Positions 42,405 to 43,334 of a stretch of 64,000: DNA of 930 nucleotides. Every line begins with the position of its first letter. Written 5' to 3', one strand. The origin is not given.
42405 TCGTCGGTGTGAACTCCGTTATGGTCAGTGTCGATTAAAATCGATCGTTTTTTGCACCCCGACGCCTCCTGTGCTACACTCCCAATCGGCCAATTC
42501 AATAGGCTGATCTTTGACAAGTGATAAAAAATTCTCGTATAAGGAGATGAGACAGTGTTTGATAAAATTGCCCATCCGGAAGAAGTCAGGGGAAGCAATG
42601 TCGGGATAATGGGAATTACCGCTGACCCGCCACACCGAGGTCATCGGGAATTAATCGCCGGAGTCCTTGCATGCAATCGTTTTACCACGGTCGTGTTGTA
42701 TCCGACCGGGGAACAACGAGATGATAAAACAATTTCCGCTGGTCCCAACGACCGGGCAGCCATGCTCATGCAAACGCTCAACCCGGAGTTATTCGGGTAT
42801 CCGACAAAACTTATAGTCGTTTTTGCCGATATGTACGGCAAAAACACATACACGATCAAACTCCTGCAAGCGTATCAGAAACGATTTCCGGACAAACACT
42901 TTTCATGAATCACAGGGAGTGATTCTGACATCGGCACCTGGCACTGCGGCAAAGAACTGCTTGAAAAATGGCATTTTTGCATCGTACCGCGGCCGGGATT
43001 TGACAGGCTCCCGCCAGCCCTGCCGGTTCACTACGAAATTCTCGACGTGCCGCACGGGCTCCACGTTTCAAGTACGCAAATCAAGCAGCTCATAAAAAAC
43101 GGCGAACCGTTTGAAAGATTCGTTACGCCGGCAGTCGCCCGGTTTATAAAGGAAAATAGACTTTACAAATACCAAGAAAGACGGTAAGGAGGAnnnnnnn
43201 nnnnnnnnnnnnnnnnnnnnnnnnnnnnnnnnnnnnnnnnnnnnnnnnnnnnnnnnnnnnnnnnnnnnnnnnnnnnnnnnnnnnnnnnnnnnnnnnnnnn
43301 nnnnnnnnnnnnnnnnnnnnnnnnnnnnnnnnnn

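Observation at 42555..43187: nadD is one continuous frame interrupted by a single TGA in a conserved motif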

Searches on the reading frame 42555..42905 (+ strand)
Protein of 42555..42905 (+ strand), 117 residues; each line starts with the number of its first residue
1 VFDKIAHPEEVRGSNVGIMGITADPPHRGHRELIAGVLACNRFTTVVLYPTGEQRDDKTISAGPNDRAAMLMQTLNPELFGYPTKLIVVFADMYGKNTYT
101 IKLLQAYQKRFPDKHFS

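Call 7: search_protein_families(library=pfam, proteins=[window:42555-42905:+], max_evalue=0.1)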
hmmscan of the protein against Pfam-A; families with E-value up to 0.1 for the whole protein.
seq(117 aa): 1 family
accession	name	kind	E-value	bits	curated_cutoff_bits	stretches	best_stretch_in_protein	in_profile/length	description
PF01467.32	CTP_transf_like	-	0.047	14.3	21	1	22-74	5-57/133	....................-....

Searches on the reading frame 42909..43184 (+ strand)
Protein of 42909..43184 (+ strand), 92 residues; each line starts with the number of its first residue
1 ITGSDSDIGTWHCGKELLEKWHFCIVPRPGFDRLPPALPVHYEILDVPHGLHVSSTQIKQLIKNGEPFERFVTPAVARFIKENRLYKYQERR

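Call 7: search_protein_families(library=pfam, proteins=[window:42909-43184:+], max_evalue=0.1)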
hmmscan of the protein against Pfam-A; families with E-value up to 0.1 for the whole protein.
seq(92 aa): 2 families
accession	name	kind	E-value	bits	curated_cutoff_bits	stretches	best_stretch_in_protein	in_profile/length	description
PF13240.11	Zn_Ribbon_1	-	0.033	14.4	25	1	11-24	3-16/23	zinc-ribbon domain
PF21531.3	Rv2175c_wHTH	-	0.089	13.2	27.1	0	32-65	7-39/57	DNA-binding protein Rv2175c, wHTH domain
